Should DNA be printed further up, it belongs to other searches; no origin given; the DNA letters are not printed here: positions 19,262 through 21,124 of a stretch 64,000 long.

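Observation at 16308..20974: herA - membrane phosphatase - mre11 cluster without rad50 or nurA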

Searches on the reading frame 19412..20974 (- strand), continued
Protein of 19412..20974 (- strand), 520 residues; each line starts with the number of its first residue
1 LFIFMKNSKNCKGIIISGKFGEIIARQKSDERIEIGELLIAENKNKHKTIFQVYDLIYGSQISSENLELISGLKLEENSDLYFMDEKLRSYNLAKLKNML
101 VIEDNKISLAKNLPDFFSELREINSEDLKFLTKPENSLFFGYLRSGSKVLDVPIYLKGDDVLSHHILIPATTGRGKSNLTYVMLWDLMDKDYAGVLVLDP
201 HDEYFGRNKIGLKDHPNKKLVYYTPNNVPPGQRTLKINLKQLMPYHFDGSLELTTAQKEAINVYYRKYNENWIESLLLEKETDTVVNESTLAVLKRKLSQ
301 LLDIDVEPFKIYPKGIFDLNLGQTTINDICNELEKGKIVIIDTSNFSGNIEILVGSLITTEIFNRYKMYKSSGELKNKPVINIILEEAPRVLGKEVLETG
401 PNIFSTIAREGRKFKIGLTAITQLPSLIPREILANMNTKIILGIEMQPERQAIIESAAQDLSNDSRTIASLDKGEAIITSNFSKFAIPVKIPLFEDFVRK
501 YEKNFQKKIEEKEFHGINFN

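Call 18: search_protein_families(library=ncbifam, proteins=[L003:3859-6429:-, L002:1293-3956:-, L003:14675-15697:+, L002:7275-9566:-, L002:4822-6330:-], max_evalue=0.1)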
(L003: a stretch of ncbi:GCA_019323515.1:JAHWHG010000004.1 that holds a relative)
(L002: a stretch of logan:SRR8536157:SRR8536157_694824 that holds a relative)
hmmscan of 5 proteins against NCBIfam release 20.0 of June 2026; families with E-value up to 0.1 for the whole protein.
L003:3859-6429:- (856 aa): 3 families
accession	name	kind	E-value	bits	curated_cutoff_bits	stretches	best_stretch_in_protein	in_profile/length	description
NF003034.1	PRK03918.1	equivalog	5.5e-05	21.3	700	2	195-578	195-584/878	DNA double-strand break repair ATPase Rad50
TIGR02168.1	SMC_prok_B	equivalog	0.0002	19.2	567.35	1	48-355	264-580/1181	chromosome segregation protein SMC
NF045487.1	ASRP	equivalog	0.00074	18.2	300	2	9-195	325-505/593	archaea-specific SMC-related protein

L002:1293-3956:- (887 aa): 0 families

L003:14675-15697:+ (340 aa): 1 family
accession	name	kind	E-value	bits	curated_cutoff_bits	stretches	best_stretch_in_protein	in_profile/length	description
NF041033.1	NurA_Sulf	equivalog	8.9e-07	28.5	400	1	159-189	109-139/331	DNA double-strand break repair nuclease NurA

L002:7275-9566:- (763 aa): 1 family
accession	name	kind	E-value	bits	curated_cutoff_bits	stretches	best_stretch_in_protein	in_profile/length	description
TIGR03296.1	M6dom_TIGR03296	domain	0.03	14.2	110.8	1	625-642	170-187/286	M6 family metalloprotease domain-containing protein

L002:4822-6330:- (502 aa): 0 families

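Call 19: find_related_loci(query=window:19412-20962:-, collection=genome_contigs, flank=10000)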
Query window:19412-20962:- (516 aa) in genome_contigs; peptide patterns used: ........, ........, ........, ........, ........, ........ (x = any residue, [..] = any of these).
66 stretches matched a pattern; 1 encode a relative of the query (tblastn E <= 1e-3); 1 distinct loci.
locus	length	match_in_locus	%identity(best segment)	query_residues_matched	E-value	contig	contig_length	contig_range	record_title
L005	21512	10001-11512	60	2-501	0e+0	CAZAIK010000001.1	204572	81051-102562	MAG TPA_asm: uncultured Methanosarcinales archaeon isolate SRP141376_co1_293 genome assembly, contig: NODE_91_length_204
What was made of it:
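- Tried and rejected: find_related_loci on genome_contigs with the single HerA sequence returned one locus and used up the only scan (call 19).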

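Call 21: find_related_loci(query=A1, collection=metagenome_contigs, flank=10000)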
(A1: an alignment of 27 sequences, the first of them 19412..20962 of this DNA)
Query A1 (516 aa) in metagenome_contigs; peptide patterns used: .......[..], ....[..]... (x = any residue, [..] = any of these).
600 stretches matched a pattern (row limit reached: there are more); 517 encode a relative of the query (tblastn E <= 1e-3); the best 80 are kept; 80 distinct loci.
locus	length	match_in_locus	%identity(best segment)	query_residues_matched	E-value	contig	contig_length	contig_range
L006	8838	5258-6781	68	6-516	0e+0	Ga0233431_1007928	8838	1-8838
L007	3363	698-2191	70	6-500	0e+0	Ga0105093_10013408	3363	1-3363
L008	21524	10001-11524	68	6-516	0e+0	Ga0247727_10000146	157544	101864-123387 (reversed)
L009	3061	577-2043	69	8-496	0e+0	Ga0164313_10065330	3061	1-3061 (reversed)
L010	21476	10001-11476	65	5-496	0e+0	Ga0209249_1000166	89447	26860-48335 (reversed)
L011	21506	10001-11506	65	5-504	0e+0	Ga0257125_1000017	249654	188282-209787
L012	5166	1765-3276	64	8-515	0e+0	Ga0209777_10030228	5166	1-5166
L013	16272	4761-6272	64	8-514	0e+0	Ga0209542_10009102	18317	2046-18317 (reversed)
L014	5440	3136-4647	66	7-515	0e+0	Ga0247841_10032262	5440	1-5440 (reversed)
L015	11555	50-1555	64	8-513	0e+0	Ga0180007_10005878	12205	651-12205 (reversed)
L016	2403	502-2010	64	8-515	0e+0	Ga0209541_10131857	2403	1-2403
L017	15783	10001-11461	65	8-494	0e+0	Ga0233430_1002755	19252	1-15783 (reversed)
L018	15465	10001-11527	63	7-516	0e+0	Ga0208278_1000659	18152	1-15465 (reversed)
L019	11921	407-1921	63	7-513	0e+0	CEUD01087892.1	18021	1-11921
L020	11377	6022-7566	62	4-514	0e+0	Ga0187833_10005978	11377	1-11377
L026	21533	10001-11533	63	8-514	0e+0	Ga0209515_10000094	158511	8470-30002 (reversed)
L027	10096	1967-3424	65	8-492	0e+0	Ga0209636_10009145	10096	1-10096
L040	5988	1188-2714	61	7-516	0e+0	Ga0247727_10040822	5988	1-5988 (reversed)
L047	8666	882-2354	60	8-494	0e+0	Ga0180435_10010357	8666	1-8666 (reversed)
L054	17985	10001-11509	60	8-513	0e+0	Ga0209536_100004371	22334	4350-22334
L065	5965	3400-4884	61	8-500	0e+0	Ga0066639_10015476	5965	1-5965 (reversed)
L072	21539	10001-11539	60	6-512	0e+0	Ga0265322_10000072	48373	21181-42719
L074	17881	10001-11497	60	1-496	0e+0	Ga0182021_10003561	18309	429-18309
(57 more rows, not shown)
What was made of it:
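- Tried and rejected: I recovered with an alignment-based metagenome scan (call 21).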

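Call 26: search_protein_families(library=pfam, proteins=[L027:3481-4845:+, L054:11518-12987:+, L074:11820-13121:+, L026:11533-12984:-, L012:3279-3770:+, L040:2791-3273:+, L065:4929-5411:+, L005:11566-12444:+, L072:11706-12542:+, L047:3773-6748:+], max_evalue=0.01)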
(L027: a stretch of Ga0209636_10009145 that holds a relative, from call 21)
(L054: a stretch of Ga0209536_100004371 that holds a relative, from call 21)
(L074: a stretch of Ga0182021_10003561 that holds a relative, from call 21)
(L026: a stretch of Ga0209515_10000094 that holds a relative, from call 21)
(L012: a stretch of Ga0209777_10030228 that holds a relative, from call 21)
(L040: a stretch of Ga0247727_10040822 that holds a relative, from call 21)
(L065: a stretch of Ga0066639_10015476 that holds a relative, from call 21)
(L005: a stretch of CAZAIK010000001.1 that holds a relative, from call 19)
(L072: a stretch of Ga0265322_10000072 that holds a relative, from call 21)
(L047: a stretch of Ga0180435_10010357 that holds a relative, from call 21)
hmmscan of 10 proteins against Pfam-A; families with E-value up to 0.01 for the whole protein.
L027:3481-4845:+ (454 aa): 2 families
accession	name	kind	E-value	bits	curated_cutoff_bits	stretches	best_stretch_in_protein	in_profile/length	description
PF00990.26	GGDEF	-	8.9e-47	159.3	23.8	1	299-451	2-161/161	Diguanylate cyclase, GGDEF domain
PF18371.6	FAD_SOX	-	0.00028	21.6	26.5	0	189-275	9-95/104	Flavin adenine dinucleotide (FAD)-dependent sulfhydryl oxidase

L054:11518-12987:+ (489 aa): 1 family
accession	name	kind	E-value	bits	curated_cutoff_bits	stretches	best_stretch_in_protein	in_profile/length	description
PF00990.26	GGDEF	-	2.4e-39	135.1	23.8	1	305-476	2-160/161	Diguanylate cyclase, GGDEF domain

L074:11820-13121:+ (433 aa): 3 families
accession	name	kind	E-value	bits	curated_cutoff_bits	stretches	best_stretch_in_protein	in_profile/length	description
PF13173.12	AAA_14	-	6.2e-36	123.7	27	1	53-175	2-129/129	AAA domain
PF13635.12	DUF4143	-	6.4e-25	88.2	28.1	1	231-379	2-157/160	Domain of unknown function (DUF4143)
PF01637.24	ATPase_2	-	4.4e-05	23.8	33.2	0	52-78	19-45/225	ATPase domain predominantly from Archaea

L026:11533-12984:- (483 aa): 0 families

L012:3279-3770:+ (163 aa): 6 families
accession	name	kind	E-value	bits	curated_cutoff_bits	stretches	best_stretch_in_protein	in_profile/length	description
PF00583.31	Acetyltransf_1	-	1.7e-13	51.3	20.7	1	51-127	33-116/116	Acetyltransferase (GNAT) family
PF13508.13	Acetyltransf_7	-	4.9e-11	43.3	27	1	51-129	4-84/84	Acetyltransferase (GNAT) domain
PF13673.13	Acetyltransf_10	-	5.7e-07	30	23.6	1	49-133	29-113/128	Acetyltransferase (GNAT) domain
PF08445.16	FR47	-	0.00037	20.9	22.1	1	76-133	22-83/86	FR47-like protein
PF13527.13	Acetyltransf_9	-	0.00066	20.1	25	1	14-128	6-125/127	Acetyltransferase (GNAT) domain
PF23209.2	IDM1_C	-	0.0024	18.4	33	1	52-111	33-93/140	Increased DNA methylation 1, C-terminal domain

L040:2791-3273:+ (160 aa): 0 families

L065:4929-5411:+ (160 aa): 0 families

L005:11566-12444:+ (292 aa): 0 families

L072:11706-12542:+ (278 aa): 0 families

L047:3773-6748:+ (991 aa): 0 families

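Call 29: search_solved_structures(query=window:19412-20962:-, max_evalue=0.001, show_alignments=1)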
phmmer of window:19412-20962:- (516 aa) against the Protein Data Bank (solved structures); distinct sequences matched with E-value up to 0.001: 9.
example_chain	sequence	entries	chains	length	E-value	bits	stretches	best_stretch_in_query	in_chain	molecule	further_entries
4d2i_A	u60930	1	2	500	2.3e-24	89.5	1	79-492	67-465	HERA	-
9x1l_A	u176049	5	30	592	2.7e-24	89.2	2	374-490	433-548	DNA helicase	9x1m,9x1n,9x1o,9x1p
8wiv_A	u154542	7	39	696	3.2e-10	42.8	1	333-477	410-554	Helicase HerA central domain-containing protein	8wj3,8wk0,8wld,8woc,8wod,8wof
8xau_A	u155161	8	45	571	3e-09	39.6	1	319-483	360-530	ATP-binding protein | HerA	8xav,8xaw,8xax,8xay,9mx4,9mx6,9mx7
8j4u_M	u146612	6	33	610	6.8e-08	35.1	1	368-489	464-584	Nucleoside triphosphate hydrolase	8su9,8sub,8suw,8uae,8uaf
9c1m_M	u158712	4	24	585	9.7e-08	34.6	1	323-507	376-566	ATP-binding protein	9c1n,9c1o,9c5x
8yho_A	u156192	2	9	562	1.4e-07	34.1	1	333-495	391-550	DUF87 domain-containing protein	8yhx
8ziq_M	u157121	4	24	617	6.7e-06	28.5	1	305-477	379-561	HerA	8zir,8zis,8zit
8wet_A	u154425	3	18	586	2.4e-05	26.7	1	320-491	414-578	TdpA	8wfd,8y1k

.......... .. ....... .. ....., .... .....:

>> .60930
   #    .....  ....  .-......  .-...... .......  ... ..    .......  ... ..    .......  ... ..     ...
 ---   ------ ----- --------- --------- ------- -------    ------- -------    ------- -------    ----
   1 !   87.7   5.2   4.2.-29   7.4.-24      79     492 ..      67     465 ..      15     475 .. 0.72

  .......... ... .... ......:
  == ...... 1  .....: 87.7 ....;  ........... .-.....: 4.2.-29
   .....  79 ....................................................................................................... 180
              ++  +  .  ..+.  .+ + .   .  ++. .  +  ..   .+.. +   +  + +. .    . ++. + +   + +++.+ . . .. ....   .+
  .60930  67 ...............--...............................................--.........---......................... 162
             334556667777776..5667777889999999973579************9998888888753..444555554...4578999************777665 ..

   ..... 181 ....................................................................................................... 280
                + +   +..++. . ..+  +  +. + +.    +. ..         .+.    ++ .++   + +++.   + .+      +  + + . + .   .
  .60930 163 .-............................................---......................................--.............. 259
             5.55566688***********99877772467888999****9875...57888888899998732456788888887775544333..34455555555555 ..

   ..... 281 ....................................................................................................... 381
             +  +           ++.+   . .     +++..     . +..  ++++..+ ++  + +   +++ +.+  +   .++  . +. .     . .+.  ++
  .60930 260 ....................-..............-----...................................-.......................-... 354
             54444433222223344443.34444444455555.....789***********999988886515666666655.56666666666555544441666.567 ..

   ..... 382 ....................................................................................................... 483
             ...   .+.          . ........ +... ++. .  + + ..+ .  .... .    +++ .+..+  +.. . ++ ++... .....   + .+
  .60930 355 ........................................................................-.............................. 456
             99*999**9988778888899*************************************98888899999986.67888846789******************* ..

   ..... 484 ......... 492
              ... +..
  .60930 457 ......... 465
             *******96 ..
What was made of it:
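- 19412..20962 (-): herA: DSB-repair-type HerA hexameric translocase ortholog (516 aa from ATG; an alternative TTG start at 20974 gives 520 aa). Walker A at 20444-20467, Walker B/EEAP at 19808-19831, AREGRKF (Arg finger region) at 19733-19753. PDB best hits are 4D2I and 9x1l (call 29).
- PDB defence HerAs reach at most 43 bits against 89 for repair HerAs (call 29).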

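Call 36: find_homologous_proteins(query=L003:14675-15697:+, max_evalue=0.001)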
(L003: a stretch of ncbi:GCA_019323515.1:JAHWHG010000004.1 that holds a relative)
Query L003:14675-15697:+ (340 aa): 68 proteins with E <= 0.001 among 2381 candidates.
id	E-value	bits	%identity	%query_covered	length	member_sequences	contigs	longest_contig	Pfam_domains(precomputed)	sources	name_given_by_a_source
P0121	2.0e-213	725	100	100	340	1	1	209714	PF09376.17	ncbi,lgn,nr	ncbi:hypothetical protein KY330_01590 [Candidatus Woesearchaeota archaeon]|nr:hypothetical protein [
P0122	4.9e-45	172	36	81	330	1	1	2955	PF09376.17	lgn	-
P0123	1.4e-44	171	35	96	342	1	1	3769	PF09376.17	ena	-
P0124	3.9e-43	166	38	83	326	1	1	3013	PF09376.17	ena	-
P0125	1.2e-42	164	38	87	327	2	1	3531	-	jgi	-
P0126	4.3e-42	162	36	83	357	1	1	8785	PF09376.17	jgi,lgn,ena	-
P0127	5.0e-42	162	37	83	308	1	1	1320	PF09376.17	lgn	-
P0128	9.9e-42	161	36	83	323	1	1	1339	PF09376.17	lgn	-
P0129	1.7e-41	161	37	87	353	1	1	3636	PF09376.17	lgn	-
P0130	8.7e-41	158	35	98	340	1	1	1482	PF09376.17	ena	-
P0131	1.1e-40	158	37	83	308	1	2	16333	PF09376.17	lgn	-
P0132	2.6e-40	157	37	83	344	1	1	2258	PF09376.17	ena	-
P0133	3.1e-40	156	37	88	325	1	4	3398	PF09376.17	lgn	-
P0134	5.9e-40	155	36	83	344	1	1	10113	PF09376.17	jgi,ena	-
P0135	9.2e-40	155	36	82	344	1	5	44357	PF09376.17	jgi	-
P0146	7.8e-38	148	35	98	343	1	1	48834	PF09376.17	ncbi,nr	ncbi:DNA double-strand break repair nuclease NurA [Candidatus Woesearchaeota archaeon]|nr:DNA double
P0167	2.6e-30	124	33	83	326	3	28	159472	PF09376.17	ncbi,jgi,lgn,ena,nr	ncbi:hypothetical protein HOA92_07400 [archaeon]|jgi:hypothetical protein|nr:hypothetical protein [a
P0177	1.9e-24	105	28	98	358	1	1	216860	-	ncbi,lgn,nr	ncbi:DNA double-strand break repair nuclease NurA [Candidatus Woesearchaeota archaeon]|nr:DNA double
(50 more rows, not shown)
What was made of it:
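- NurA is present in many Woesearchaeota (call 36).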

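Call 37: find_encoding_contigs(protein=P0177, flank=10000, max_places=2)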
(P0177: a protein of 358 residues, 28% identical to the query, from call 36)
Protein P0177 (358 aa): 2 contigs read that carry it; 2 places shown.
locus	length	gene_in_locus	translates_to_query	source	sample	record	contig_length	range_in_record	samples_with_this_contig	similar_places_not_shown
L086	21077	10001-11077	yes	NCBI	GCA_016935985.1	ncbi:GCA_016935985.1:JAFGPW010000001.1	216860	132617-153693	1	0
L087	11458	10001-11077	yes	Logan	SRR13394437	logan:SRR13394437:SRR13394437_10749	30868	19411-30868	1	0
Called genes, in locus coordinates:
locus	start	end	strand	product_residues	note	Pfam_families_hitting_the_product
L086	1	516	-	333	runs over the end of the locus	PF13091:PLDc_2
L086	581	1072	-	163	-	-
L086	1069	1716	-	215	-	-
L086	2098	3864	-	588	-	PF05362:Lon_C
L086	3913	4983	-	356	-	PF00291:PALP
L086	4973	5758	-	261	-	-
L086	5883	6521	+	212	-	-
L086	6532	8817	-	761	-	PF01751:Toprim, PF01131:Topoisom_bac, PF01396:Zn_ribbon_Top1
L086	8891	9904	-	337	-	PF00070:Pyr_redox (faint), PF00890:FAD_binding_2 (weak), PF01494:FAD_binding_3, PF01946:Thi4 (weak), PF03486:HI0933_like, PF05834:Lycopene_cycl (weak), PF07992:Pyr_redox_2 (weak), PF13450:NAD_binding_8, +1 more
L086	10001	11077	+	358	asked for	-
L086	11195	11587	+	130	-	PF04472:SepF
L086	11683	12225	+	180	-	PF03367:Zn_ribbon_ZPR1 (weak), PF22794:jr-ZPR1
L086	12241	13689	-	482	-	-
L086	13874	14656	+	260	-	PF01048:PNP_UDP_1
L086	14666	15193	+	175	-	PF00156:Pribosyltran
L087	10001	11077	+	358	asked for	-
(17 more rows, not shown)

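Call 38: find_encoding_contigs(protein=P0167, flank=10000, max_places=2)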
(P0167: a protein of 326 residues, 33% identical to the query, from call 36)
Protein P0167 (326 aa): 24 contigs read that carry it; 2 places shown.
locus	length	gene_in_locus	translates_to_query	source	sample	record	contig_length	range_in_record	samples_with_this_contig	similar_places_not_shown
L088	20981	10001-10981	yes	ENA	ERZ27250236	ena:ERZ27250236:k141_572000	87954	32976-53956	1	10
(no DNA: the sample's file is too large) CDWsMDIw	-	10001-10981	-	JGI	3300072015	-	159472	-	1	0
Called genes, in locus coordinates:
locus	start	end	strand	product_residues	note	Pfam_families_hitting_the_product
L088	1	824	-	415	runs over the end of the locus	-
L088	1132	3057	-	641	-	PF18765:Polbeta (faint)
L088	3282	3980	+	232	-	-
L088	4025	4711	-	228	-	-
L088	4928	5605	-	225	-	-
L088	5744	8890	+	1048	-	PF00133:tRNA-synt_1, PF09334:tRNA-synt_1g, PF01406:tRNA-synt_1e (weak), PF08264:Anticodon_1, PF19302:DUF5915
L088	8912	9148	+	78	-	-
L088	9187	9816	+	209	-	-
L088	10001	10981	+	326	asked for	PF09376:NurA (faint)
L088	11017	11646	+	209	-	PF13563:2_5_RNA_ligase2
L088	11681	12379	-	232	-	PF05708:Peptidase_C92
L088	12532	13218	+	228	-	-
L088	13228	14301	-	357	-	PF13091:PLDc_2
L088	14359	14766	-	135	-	-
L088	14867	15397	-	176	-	PF04101:Glyco_tran_28_C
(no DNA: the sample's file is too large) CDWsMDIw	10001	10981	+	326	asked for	PF09376:NurA (faint)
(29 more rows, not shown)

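Call 39: find_encoding_contigs(protein=P0146, flank=10000, max_places=2)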
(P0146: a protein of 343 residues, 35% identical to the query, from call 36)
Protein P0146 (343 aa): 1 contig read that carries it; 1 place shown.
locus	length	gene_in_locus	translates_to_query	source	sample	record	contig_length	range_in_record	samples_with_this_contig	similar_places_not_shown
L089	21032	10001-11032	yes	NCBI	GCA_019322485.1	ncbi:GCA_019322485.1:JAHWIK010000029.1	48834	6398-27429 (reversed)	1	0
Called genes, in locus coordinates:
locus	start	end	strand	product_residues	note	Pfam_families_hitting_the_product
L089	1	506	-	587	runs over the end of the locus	-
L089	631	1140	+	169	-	-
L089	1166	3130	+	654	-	-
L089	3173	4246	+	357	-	-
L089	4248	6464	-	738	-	PF01751:Toprim, PF01131:Topoisom_bac, PF01396:Zn_ribbon_Top1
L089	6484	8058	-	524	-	PF00890:FAD_binding_2, PF01266:DAO (weak), PF07992:Pyr_redox_2 (faint), PF02910:Succ_DH_flav_C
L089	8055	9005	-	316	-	PF02749:QRPTase_N, PF01729:QRPTase_C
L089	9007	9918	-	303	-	PF02445:NadA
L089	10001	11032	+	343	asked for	PF09376:NurA (weak)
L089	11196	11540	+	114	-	-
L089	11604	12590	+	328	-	PF00294:PfkB, PF08543:Phos_pyr_kin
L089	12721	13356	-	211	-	PF01135:PCMT, PF00398:RrnaAD (weak), PF05175:MTS (faint), PF08704:GCD14 (weak), PF01209:Ubie_methyltran (weak), PF01189:Methyltr_RsmB-F, PF13847:Methyltransf_31, PF13649:Methyltransf_25 (weak)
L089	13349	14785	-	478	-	PF00224:PK, PF03328:HpcH_HpaI (weak), PF02887:PK_C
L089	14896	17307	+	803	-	PF01326:PPDK_N, PF00391:PEP-utilizers, PF02896:PEP-utilizers_C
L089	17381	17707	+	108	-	-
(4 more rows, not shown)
